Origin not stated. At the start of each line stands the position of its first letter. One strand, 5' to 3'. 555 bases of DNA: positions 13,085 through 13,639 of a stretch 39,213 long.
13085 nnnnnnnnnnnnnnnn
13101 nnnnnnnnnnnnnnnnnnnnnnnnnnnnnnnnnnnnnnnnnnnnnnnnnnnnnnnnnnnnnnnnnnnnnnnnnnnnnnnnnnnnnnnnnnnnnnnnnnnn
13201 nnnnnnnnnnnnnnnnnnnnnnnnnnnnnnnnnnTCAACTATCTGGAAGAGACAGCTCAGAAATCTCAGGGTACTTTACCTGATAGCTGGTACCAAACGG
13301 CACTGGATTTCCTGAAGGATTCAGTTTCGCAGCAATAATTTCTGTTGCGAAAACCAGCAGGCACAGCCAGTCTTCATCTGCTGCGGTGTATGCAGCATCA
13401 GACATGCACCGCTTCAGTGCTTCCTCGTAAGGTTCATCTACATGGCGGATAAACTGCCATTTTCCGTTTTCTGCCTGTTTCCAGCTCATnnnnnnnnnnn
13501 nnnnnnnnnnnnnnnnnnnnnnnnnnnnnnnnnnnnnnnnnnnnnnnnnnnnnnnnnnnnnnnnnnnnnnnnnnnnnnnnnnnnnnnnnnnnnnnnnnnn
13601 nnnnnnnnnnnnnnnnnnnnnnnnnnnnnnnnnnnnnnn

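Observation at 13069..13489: Two convergent small ORFs overlapping by about 100 bp, each with a strong ribosome-binding site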

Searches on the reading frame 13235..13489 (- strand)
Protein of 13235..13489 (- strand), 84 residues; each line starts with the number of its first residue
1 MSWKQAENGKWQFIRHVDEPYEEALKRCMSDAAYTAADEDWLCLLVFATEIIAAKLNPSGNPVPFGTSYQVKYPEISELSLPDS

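Call 9: search_protein_families(library=pfam, proteins=[window:13235-13489:-], max_evalue=0.1)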
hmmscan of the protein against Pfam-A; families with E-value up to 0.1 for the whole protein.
window:13235-13489:- (84 aa): 0 families

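Call 10: search_protein_families(library=phrogs, proteins=[window:13235-13489:-], max_evalue=0.1)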
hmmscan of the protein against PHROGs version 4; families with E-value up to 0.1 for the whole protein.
window:13235-13489:- (84 aa): 0 families

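Call 17: find_homologous_proteins(query=window:13235-13489:-, max_evalue=0.01)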
Query window:13235-13489:- (84 aa): 1 proteins with E <= 0.01 among 1 candidates.
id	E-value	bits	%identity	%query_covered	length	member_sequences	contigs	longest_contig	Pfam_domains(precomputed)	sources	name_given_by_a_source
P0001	4.0e-51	189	100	100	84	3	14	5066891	-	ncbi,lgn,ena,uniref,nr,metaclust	ncbi:TPA: hypothetical protein JM841_001203 [Shigella sonnei]|uniref:hypothetical protein n=1 Tax=Es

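Call 20: find_encoding_contigs(protein=P0001, flank=6000, max_places=8)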
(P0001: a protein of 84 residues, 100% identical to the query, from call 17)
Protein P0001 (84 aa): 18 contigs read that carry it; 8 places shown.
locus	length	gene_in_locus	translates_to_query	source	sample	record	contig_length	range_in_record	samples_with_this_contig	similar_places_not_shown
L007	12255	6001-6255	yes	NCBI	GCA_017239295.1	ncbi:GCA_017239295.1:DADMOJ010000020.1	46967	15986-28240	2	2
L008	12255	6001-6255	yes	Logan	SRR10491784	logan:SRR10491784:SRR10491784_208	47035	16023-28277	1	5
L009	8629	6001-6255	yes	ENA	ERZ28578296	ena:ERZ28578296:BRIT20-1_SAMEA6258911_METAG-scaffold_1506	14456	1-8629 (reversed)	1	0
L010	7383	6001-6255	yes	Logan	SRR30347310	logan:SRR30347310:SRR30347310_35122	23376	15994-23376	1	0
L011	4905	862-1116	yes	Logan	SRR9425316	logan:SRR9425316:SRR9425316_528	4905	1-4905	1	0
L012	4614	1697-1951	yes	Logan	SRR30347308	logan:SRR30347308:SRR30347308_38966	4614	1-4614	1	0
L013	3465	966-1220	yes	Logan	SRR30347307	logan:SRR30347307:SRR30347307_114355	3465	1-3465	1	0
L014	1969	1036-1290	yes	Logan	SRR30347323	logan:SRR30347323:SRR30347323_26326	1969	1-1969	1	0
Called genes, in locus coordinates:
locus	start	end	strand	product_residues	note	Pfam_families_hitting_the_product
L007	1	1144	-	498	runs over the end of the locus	PF06074:Portal_Mu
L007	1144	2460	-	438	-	PF03237:Terminase_6N, PF17289:Terminase_6C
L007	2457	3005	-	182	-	PF11985:Phage_Mu_Gp27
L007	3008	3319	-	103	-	-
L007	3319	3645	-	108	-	-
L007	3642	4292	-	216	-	-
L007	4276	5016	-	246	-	PF01464:SLT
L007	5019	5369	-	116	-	PF13272:Holin_2-3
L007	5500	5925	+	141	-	-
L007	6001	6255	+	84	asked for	-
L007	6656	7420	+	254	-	PF02086:MethyltransfD12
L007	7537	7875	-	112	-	PF01381:HTH_3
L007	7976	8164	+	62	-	-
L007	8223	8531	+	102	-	PF09339:HTH_IclR (weak)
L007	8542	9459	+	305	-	PF11300:DUF3102 (faint)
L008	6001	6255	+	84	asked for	-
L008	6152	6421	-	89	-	PF27475:YnaE (faint)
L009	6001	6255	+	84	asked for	-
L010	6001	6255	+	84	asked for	-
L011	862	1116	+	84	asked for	-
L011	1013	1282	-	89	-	PF27475:YnaE (faint)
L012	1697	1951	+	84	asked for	-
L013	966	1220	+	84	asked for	-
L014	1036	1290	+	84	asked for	-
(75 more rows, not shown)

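Call 31: find_related_loci(query=A2, collection=genome_contigs, flank=3000)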
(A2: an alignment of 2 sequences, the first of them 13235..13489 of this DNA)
Query A2 (84 aa) in genome_contigs; peptide patterns used: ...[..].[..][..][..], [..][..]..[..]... (x = any residue, [..] = any of these).
144 stretches matched a pattern, but none encodes a relative of the query by tblastn (E <= 1e-3).

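Call 32: find_related_loci(query=A2, collection=viral_contigs, flank=3000)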
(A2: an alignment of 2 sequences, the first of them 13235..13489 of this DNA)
Query A2 (84 aa) in viral_contigs; peptide patterns used: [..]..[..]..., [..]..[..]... (x = any residue, [..] = any of these).
261 stretches matched a pattern, but none encodes a relative of the query by tblastn (E <= 1e-3).

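Call 38: search_protein_representatives(protein=window:13235-13489:-)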
Query: 84 residues. Proteins with E-value up to 0.001 (for the whole library): 6; up to 1e-10: 3; up to 1e-30: 1. The best 6 are listed.
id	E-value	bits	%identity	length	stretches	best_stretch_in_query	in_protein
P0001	1.3e-51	188.6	100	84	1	1-84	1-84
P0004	1.2e-20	89.7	57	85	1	1-72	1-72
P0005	8.1e-11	58.3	43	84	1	1-70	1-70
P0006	5.5e-06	42.9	30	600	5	24-62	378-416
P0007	1.4e-04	38.5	35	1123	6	44-71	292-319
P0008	9.2e-04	35.8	-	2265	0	-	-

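Call 41: find_encoding_contigs(protein=P0005, flank=5000, max_places=6)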
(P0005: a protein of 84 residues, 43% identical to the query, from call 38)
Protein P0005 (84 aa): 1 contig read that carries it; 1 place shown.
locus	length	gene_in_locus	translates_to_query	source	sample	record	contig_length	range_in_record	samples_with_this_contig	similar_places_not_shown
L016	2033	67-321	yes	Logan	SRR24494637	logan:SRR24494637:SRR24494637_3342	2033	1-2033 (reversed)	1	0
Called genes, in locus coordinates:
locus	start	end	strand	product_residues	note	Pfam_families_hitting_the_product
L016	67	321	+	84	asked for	-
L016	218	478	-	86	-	-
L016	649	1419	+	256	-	PF02086:MethyltransfD12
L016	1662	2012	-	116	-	PF13560:HTH_31 (weak), PF12844:HTH_19 (faint), PF01381:HTH_3 (weak)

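Call 42: find_encoding_contigs(protein=P0004, flank=5000, max_places=6)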
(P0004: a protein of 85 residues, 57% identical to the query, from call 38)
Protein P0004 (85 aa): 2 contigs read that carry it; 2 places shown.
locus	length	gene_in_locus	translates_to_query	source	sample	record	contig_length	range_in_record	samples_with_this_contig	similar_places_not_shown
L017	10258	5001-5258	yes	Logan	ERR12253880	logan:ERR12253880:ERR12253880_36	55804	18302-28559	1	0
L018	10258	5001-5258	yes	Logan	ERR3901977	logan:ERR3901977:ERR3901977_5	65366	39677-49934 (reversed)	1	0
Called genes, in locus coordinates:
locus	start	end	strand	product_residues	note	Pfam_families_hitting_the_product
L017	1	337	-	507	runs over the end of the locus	PF06074:Portal_Mu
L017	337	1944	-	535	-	-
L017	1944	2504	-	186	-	PF11985:Phage_Mu_Gp27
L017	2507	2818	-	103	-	-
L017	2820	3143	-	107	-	-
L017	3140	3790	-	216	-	-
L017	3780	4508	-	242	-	PF01464:SLT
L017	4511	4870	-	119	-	PF13272:Holin_2-3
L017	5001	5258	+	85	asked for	-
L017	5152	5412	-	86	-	-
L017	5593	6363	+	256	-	PF02086:MethyltransfD12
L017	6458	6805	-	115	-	-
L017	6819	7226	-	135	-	-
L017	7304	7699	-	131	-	PF07022:Phage_CI_repr, PF01381:HTH_3 (weak)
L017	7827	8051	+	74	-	-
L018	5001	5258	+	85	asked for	-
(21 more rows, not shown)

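Call 59: search_protein_families(library=padloc, proteins=[window:13235-13489:-], max_evalue=0.1)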
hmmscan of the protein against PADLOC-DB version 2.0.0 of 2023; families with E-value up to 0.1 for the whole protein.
window:13235-13489:- (84 aa): 0 families

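Call 60: search_protein_families(library=ncbifam, proteins=[window:13235-13489:-], max_evalue=0.1)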
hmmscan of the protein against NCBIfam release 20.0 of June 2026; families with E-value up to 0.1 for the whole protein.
window:13235-13489:- (84 aa): 0 families

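Call 61: search_solved_structures(query=A4, max_evalue=10)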
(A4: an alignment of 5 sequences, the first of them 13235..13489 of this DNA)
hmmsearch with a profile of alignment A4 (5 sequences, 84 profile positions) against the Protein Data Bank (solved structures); distinct sequences matched with E-value up to 10: 0.

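Call 69: predict_structure(alignment_id=A7)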
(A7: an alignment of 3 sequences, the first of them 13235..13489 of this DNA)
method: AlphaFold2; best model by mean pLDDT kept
length: 84 residues; sequences in the alignment: 3
mean_pLDDT: 59.7   pTM: 0.31
mean pLDDT of the five models: 59.7, 57.1, 55.1, 53.6, 51.8
residues with pLDDT >= 90: 0; 70-90: 15; 50-70: 54; < 50: 15
segments of 3 or more residues with pLDDT < 50: 72-84
pLDDT, mean of each block of 10 residues (from residue 1): 60 64 60 55 69 71 62 45 40
secondary structure, 60 per line:
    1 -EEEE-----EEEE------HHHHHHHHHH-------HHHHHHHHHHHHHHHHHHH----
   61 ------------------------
elements in order: E2-5 E11-14 H21-30 H38-56

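Call 80: search_dna_similar(query=window:13235-13489:-, collection=phages, mode=protein, max_evalue=1, max_rows=25)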
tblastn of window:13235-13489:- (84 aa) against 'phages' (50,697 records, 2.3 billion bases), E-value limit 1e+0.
No match.

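Call 104: find_related_loci(query=A4, collection=genome_contigs, flank=1500)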
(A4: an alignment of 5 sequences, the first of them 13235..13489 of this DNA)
Query A4 (84 aa) in genome_contigs; peptide patterns used: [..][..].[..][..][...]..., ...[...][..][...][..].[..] (x = any residue, [..] = any of these).
42 stretches matched a pattern, but none encodes a relative of the query by tblastn (E <= 1e-3).

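Call 105: find_related_loci(query=A4, collection=viral_contigs, flank=1500)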
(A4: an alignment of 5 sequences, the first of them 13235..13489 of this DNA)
Query A4 (84 aa) in viral_contigs; peptide patterns used: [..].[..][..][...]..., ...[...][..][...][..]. (x = any residue, [..] = any of these).
19 stretches matched a pattern; 2 encode a relative of the query (tblastn E <= 1e-3); 2 distinct loci.
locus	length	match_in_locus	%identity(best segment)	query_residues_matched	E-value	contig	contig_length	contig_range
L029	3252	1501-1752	58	1-84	7e-32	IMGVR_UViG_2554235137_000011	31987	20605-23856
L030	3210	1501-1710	43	1-70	2e-17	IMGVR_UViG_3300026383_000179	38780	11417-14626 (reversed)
